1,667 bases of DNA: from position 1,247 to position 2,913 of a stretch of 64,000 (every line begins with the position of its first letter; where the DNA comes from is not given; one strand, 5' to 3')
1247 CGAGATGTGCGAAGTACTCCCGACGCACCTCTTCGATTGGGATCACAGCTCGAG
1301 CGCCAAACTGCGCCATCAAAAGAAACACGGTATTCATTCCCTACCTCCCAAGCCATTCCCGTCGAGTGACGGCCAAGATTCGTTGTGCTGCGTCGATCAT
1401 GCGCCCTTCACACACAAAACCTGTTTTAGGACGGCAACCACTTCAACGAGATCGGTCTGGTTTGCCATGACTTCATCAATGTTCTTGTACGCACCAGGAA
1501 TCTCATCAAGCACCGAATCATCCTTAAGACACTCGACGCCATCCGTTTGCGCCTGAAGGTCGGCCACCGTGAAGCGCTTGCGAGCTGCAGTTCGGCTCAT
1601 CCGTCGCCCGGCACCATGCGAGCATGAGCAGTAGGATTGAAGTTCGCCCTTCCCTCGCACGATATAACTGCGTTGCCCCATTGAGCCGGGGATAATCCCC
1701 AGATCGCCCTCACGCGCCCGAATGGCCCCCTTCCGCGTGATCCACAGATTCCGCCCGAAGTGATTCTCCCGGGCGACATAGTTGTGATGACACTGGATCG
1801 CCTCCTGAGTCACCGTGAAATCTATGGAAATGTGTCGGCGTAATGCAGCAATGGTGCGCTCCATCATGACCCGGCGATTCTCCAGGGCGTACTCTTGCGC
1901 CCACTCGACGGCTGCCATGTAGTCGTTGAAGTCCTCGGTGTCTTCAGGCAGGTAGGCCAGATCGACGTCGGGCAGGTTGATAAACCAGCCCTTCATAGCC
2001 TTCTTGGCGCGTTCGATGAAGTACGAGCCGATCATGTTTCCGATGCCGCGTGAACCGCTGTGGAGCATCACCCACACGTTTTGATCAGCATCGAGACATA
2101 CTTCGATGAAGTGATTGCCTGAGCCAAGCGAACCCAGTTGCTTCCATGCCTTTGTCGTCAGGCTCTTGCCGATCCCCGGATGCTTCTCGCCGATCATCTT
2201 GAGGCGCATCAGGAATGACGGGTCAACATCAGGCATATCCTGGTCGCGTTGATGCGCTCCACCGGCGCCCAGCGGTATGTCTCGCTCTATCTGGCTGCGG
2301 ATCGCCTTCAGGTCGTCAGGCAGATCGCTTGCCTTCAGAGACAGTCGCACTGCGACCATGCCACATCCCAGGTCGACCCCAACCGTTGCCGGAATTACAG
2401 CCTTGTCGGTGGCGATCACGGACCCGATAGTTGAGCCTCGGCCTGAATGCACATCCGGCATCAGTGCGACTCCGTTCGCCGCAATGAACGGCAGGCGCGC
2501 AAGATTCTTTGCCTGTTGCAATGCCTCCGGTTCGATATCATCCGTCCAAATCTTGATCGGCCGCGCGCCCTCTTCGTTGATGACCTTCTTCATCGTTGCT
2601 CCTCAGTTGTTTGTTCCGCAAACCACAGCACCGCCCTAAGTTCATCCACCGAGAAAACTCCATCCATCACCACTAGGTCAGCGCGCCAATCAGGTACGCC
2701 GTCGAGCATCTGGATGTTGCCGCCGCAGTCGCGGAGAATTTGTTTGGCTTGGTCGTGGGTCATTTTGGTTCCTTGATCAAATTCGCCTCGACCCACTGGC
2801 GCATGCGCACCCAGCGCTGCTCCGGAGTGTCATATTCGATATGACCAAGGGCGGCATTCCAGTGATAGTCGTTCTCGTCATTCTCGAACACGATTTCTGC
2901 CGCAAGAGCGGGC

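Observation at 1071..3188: Phage-encoded RtcB RNA ligase operon next to the integrase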

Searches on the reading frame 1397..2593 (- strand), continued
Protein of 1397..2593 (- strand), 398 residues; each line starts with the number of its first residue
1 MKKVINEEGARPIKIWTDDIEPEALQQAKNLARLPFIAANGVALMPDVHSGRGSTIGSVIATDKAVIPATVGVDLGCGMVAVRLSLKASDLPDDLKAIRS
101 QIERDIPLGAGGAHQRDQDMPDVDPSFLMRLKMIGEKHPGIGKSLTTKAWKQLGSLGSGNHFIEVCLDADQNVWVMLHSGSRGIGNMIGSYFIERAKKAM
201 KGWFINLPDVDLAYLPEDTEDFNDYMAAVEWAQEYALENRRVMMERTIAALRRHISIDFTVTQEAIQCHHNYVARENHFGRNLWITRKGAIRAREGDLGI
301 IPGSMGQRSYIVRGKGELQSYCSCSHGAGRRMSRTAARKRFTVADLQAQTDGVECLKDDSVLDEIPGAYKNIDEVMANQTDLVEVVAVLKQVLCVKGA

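Call 25: find_related_loci(query=window:1397-2593:-, collection=viral_contigs, flank=6000)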
Query window:1397-2593:- (398 aa) in viral_contigs; peptide patterns used: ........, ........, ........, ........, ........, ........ (x = any residue, [..] = any of these).
46 stretches matched a pattern; 43 encode a relative of the query (tblastn E <= 1e-3); 43 distinct loci.
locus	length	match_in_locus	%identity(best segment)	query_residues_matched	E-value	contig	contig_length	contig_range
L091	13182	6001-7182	75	1-398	0e+0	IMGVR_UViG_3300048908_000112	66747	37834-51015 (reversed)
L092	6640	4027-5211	73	1-397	0e+0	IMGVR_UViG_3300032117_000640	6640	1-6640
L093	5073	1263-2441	74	1-398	0e+0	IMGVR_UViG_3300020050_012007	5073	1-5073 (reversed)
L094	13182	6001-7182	75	1-398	0e+0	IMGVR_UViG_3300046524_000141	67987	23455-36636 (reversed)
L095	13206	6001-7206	75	3-397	0e+0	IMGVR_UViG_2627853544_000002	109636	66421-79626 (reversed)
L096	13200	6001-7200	71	1-397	0e+0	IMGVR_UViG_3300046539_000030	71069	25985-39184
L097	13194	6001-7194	71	1-398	0e+0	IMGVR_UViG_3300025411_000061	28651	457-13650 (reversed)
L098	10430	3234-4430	70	1-398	0e+0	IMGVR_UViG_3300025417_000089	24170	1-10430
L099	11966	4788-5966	69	1-397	0e+0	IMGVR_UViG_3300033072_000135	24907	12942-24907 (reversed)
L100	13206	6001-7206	56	7-391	5e-141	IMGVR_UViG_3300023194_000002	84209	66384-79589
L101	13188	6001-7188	54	4-397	9e-137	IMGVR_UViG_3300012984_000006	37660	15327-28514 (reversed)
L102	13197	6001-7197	54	12-397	3e-136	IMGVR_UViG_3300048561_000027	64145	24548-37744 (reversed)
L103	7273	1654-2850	53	1-397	9e-132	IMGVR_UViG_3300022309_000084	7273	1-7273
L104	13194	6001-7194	71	1-398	0e+0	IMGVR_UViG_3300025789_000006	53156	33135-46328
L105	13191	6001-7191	52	13-397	3e-129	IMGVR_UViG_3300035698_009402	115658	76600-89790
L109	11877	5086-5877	69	1-268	1e-123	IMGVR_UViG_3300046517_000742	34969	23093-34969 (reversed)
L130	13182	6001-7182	75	1-398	0e+0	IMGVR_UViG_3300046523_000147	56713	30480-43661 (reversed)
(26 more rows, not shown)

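Call 47: search_protein_families(library=padloc, proteins=[window:1397-2593:-], max_evalue=0.01)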
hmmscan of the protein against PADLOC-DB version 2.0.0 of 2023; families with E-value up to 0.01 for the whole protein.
window:1397-2593:- (398 aa): 0 families

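Call 48: search_protein_families(library=ncbifam, proteins=[window:1397-2593:-], max_evalue=0.01)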
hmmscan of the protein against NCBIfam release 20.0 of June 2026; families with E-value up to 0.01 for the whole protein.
window:1397-2593:- (398 aa): 4 families
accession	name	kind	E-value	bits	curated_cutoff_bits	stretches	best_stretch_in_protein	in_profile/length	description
NF052663.1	RtcB_rel_intein2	exception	2.8e-137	459.2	1050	2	77-397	311-626/626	intein-containing RctB family protein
NF007153.0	PRK09588.1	equivalog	7.9e-54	183.1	407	1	20-396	22-372/379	RNA ligase RtcB family protein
TIGR03073.1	release_rtcB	hypoth_equivalog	3e-42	144.9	271.8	2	148-390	113-355/356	RNA ligase RtcB family protein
NF038162.1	RtcB_rel_intein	exception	3.1e-41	141.3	1150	2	148-397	671-961/961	intein-containing RtcB family protein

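Call 51: search_protein_families(library=pfam, proteins=[L091:7169-7417:+, L091:7407-8522:+, L109:7133-7399:+, L109:7402-8487:+, L130:7249-7731:+, L130:7901-8893:+, L109:5086-7089:+, L098:4444-5394:+, L104:7198-7992:+, L104:5339-5998:+], max_evalue=0.001)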
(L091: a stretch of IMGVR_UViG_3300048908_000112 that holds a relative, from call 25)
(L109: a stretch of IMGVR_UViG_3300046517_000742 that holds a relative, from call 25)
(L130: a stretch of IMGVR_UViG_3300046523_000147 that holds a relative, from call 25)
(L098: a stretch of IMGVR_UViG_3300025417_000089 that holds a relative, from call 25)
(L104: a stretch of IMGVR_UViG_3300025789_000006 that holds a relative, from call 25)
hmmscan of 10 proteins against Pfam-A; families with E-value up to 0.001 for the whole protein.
L091:7169-7417:+ (82 aa): 1 family
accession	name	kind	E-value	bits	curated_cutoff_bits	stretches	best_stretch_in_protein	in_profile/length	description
PF07825.17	Exc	-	1.7e-10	41.2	23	1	19-71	3-54/77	Excisionase-like protein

L091:7407-8522:+ (371 aa): 2 families
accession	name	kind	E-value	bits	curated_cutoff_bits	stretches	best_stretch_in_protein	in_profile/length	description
PF00589.27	Phage_integrase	-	2.4e-19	70.2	27.1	1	185-359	3-168/172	Phage integrase family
PF09003.16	Arm-DNA-bind_1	-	1.2e-11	44.9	22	1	1-61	1-66/74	Bacteriophage lambda integrase, Arm DNA-binding domain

L109:7133-7399:+ (88 aa): 1 family
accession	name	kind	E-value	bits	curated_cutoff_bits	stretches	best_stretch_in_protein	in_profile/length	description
PF13986.11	DUF4224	-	7.7e-11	42.2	22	1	18-62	1-44/45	Domain of unknown function (DUF4224)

L109:7402-8487:+ (361 aa): 2 families
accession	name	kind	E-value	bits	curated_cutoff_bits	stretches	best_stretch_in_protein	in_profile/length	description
PF00589.27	Phage_integrase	-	4e-10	40.2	27.1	1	195-344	24-167/172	Phage integrase family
PF22022.2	Phage_int_M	-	0.00041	21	27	0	74-150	17-94/96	Phage integrase central domain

L130:7249-7731:+ (160 aa): 1 family
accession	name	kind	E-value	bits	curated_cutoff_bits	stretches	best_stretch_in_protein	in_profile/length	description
PF13986.11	DUF4224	-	1.8e-07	31.4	22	1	6-49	1-44/45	Domain of unknown function (DUF4224)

L130:7901-8893:+ (330 aa): 1 family
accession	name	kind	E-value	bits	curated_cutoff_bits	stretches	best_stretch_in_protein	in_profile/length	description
PF00589.27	Phage_integrase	-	6e-19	68.9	27.1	1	243-316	96-170/172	Phage integrase family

L109:5086-7089:+ (667 aa): 2 families
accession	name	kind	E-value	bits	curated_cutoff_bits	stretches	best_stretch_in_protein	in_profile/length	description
PF01139.22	RtcB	-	1.5e-122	410.3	27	2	27-254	1-266/426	tRNA-splicing ligase RtcB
PF14890.11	Intein_splicing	-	6.4e-11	42.7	35.8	1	269-536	31-155/155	Intein splicing domain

L098:4444-5394:+ (316 aa): 1 family
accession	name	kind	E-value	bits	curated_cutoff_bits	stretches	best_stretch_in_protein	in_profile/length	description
PF01145.31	Band_7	-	6.8e-34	117.9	23.6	1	82-256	2-175/176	SPFH domain / Band 7 family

L104:7198-7992:+ (264 aa): 0 families

L104:5339-5998:+ (219 aa): 0 families

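Call 80: search_protein_families(library=phrogs, proteins=[L011:3938-5842:-, L011:2852-3889:-, L011:8607-9794:-, L011:9826-10485:-, L012:6733-8214:-, L012:2948-3937:-, L012:4044-4733:+, L095:5524-5988:+, L096:5057-5995:+, L096:7859-8818:+], max_evalue=0.00001)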
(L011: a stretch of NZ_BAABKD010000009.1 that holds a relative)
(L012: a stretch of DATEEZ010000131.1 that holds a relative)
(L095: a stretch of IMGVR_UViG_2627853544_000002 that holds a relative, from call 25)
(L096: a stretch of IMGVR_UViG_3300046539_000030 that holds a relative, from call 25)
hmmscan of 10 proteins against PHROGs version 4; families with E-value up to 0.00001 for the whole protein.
L011:3938-5842:- (634 aa): 1 family
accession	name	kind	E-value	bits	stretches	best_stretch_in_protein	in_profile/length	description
phrog_6203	-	unknown function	5e-07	29.7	1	28-151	21-122/644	-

L011:2852-3889:- (345 aa): 1 family
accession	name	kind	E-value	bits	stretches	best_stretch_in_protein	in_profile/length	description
phrog_5687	-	unknown function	7.3e-19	68.7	1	94-233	35-182/760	-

L011:8607-9794:- (395 aa): 0 families

L011:9826-10485:- (219 aa): 1 family
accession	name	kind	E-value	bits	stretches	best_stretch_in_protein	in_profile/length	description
phrog_38247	-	unknown function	9.9e-13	49.2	1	12-207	15-209/228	-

L012:6733-8214:- (493 aa): 0 families

L012:2948-3937:- (329 aa): 2 families
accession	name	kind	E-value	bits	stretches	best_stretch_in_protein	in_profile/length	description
phrog_2640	-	other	1.5e-48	166.5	1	20-325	18-344/345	zinc containing alcohol dehydrogenase superfamily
phrog_6433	-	unknown function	1.5e-09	38.9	1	125-324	133-339/341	-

L012:4044-4733:+ (229 aa): 2 families
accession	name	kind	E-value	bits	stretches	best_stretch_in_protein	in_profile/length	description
phrog_5908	-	unknown function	1.6e-58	198.7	1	9-224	1-188/189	-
phrog_35659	-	unknown function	1.2e-09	39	1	20-213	71-266/283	-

L095:5524-5988:+ (154 aa): 1 family
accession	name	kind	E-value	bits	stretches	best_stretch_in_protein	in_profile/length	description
phrog_1123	-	unknown function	4.5e-06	27.5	1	5-101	14-104/112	-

L096:5057-5995:+ (312 aa): 2 families
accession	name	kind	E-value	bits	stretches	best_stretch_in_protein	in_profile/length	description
phrog_887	-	moron, auxiliary metabolic gene and host takeover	5.3e-84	283.9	1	1-294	8-283/509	queuine tRNA-ribosyltransferase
phrog_7068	-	moron, auxiliary metabolic gene and host takeover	1.7e-23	84.2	1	34-221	3-179/346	queuine tRNA-ribosyltransferase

L096:7859-8818:+ (319 aa): 1 family
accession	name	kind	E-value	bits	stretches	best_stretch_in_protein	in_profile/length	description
phrog_947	-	DNA, RNA and nucleotide metabolism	7.8e-75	253.1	1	4-318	15-364/368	DNA polymerase processivity factor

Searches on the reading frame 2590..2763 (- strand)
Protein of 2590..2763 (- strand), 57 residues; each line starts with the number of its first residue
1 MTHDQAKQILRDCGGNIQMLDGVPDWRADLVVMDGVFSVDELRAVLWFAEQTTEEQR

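Call 3: search_protein_families(library=pfam, proteins=[window:2590-2763:-], max_evalue=0.01)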
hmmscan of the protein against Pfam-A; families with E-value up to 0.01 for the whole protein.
window:2590-2763:- (57 aa): 0 families

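Call 4: search_protein_families(library=phrogs, proteins=[window:2590-2763:-], max_evalue=0.01)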
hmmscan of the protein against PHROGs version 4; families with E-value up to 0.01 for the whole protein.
window:2590-2763:- (57 aa): 0 families

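Call 9: search_dna_similar(query=window:2590-2763:-, collection=phages, mode=protein, max_rows=40, max_evalue=1)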
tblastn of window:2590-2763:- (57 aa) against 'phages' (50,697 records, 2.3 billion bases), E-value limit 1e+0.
Records with a match: 1; places in all: 1; records where one place covers at least 80% of the query: 1.
Best place of each record, by identity: <60% 1.
By first word of the organism name: Burkholderia 1.
By host as written in the record: Burkholderia sp. 1.
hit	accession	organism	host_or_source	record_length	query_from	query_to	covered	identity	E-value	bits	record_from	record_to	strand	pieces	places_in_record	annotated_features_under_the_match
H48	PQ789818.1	Burkholderia phage vB_E332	Burkholderia sp.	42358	1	51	89%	32.1%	1e-1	34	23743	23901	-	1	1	hypothetical protein (x2)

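Call 15: search_solved_structures(query=window:2590-2763:-, max_evalue=10, show_alignments=2)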
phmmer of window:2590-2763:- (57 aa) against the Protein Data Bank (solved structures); distinct sequences matched with E-value up to 10: 3.
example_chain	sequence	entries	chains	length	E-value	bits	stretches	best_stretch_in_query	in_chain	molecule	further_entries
2dlu_A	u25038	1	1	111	0.16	15.4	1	1-35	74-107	InaD-like protein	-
2y85_A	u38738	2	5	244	0.51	13.8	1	14-49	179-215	PHOSPHORIBOSYL ISOMERASE A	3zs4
2y88_A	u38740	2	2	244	0.51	13.8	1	14-49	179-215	PHOSPHORIBOSYL ISOMERASE A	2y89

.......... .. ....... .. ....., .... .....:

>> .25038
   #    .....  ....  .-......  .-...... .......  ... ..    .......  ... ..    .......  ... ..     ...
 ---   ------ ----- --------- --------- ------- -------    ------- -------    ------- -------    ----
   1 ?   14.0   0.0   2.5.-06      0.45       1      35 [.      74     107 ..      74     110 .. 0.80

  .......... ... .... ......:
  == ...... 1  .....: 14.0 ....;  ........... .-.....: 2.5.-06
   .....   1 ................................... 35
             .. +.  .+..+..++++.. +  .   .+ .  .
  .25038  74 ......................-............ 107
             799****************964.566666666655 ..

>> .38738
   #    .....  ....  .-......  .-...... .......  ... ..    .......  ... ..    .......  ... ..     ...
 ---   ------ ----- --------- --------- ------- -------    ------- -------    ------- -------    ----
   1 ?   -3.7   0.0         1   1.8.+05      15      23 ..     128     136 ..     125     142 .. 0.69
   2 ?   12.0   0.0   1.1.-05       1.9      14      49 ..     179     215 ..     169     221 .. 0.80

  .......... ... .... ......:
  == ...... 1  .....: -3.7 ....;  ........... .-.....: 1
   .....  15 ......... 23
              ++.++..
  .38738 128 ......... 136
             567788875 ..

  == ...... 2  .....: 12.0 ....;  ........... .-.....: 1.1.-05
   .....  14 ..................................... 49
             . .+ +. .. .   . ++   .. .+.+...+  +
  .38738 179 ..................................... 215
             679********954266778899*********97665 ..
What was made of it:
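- Tried and rejected: PDB sequence hits are noise at E of 0.16 or higher (call 15).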

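Call 18: find_homologous_proteins(query=window:2590-2763:-, max_evalue=0.01)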
Query window:2590-2763:- (57 aa): 7 proteins with E <= 0.01 among 7 candidates.
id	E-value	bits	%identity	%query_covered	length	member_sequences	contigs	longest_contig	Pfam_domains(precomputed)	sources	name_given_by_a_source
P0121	2.1e-31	123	100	100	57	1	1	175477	-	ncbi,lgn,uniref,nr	ncbi:hypothetical protein [Paraburkholderia elongata]|uniref:Uncharacterized protein n=1 Tax=Parabur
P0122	1.9e-22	95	83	100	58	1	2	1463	-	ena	-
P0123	8.6e-22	93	85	89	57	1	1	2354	-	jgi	jgi:hypothetical protein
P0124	4.4e-21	91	83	93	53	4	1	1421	-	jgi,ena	jgi:hypothetical protein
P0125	2.2e-20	89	76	95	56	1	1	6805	-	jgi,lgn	jgi:hypothetical protein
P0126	5.1e-20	87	80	88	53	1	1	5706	-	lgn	-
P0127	2.8e-19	85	76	89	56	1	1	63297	-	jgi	jgi:hypothetical protein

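Call 21: find_encoding_contigs(protein=P0127, flank=6000, max_places=3)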
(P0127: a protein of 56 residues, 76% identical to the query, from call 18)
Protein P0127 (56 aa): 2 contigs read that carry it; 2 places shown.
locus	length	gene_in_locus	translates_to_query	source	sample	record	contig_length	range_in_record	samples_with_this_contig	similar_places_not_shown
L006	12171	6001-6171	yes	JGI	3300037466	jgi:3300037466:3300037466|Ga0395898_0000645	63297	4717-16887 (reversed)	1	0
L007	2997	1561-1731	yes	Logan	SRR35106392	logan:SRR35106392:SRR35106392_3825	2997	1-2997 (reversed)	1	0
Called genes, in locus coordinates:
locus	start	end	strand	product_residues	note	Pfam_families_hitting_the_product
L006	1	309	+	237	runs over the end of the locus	-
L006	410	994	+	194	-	PF07603:Lcl_C (weak)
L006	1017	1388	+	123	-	PF22296:bAvd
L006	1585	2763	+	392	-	PF00078:RVT_1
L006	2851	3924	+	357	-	-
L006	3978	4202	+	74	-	-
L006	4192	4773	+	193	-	-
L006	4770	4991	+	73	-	-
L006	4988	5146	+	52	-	-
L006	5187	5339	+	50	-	-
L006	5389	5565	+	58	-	-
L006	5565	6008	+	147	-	PF24240:DUF7448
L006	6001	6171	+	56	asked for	-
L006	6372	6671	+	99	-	-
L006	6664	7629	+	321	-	PF07505:DUF5131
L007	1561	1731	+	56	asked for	-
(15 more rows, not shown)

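Call 22: find_encoding_contigs(protein=P0125, flank=6000, max_places=3)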
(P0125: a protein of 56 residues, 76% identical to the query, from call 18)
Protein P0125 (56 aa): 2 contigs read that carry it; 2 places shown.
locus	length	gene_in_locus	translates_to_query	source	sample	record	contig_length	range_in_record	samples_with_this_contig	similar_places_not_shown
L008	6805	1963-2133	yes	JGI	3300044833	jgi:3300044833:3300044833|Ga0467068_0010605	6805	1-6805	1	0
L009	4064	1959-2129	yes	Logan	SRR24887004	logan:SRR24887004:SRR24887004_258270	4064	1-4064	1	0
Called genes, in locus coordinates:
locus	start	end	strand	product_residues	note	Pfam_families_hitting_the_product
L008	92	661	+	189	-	-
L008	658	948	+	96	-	-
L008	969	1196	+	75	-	-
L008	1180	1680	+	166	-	-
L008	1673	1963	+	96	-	-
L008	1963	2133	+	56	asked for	-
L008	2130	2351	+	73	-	-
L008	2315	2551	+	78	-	-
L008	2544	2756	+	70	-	PF07825:Exc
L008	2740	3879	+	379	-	PF22022:Phage_int_M (weak), PF00589:Phage_integrase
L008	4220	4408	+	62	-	-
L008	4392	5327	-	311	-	-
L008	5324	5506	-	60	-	-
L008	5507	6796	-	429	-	-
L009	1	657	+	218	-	?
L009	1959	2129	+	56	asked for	-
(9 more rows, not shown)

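Call 23: find_encoding_contigs(protein=P0126, flank=6000, max_places=3)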
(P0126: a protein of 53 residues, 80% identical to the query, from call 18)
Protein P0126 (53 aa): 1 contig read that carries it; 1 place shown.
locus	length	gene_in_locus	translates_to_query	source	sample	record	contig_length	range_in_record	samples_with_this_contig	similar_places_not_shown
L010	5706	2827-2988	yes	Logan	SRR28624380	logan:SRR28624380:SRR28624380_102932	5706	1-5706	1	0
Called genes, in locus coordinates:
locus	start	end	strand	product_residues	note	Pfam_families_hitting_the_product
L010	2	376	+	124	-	?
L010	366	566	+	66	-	-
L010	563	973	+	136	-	PF24746:DUF7694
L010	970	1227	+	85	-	-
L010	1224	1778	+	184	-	-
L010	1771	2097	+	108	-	-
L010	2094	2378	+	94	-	-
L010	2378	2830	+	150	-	-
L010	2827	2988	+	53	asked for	-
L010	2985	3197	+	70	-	-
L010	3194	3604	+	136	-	PF24240:DUF7448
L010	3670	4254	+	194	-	-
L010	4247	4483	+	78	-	PF13986:DUF4224 (weak)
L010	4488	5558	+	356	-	PF00589:Phage_integrase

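Call 47: search_protein_families(library=padloc, proteins=[window:2590-2763:-], max_evalue=0.01)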
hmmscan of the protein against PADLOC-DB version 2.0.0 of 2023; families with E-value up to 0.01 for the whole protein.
window:2590-2763:- (57 aa): 0 families

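Call 48: search_protein_families(library=ncbifam, proteins=[window:2590-2763:-], max_evalue=0.01)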
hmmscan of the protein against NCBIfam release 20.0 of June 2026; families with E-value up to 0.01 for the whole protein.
window:2590-2763:- (57 aa): 0 families

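Call 75: search_protein_representatives(alignment_id=A2)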
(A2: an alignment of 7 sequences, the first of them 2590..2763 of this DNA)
Query: 7 sequences, 56 profile positions. Proteins with E-value up to 0.001 (for the whole library): 38; up to 1e-10: 3; up to 1e-30: 1. The best 38 are listed.
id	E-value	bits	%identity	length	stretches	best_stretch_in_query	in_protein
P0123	2.5e-33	129.6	-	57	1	1-55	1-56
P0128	1.6e-11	59.8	-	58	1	1-52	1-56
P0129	2.1e-11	59.4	-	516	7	32-53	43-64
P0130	4.4e-10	55.2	-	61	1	1-54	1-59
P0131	1.5e-08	50.3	-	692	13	17-39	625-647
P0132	1.7e-08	50.0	-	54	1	1-53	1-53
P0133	2.0e-08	49.9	-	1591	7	28-52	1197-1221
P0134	1.1e-07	47.4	-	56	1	1-52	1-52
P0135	1.6e-07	47.0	-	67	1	2-51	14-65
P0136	1.8e-07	46.8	-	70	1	1-51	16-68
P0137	2.2e-07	46.5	-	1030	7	18-39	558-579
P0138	4.2e-07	45.6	-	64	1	3-53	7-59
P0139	9.9e-07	44.4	-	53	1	1-49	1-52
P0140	1.3e-06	44.0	-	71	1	2-51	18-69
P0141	1.9e-06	43.5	-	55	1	1-49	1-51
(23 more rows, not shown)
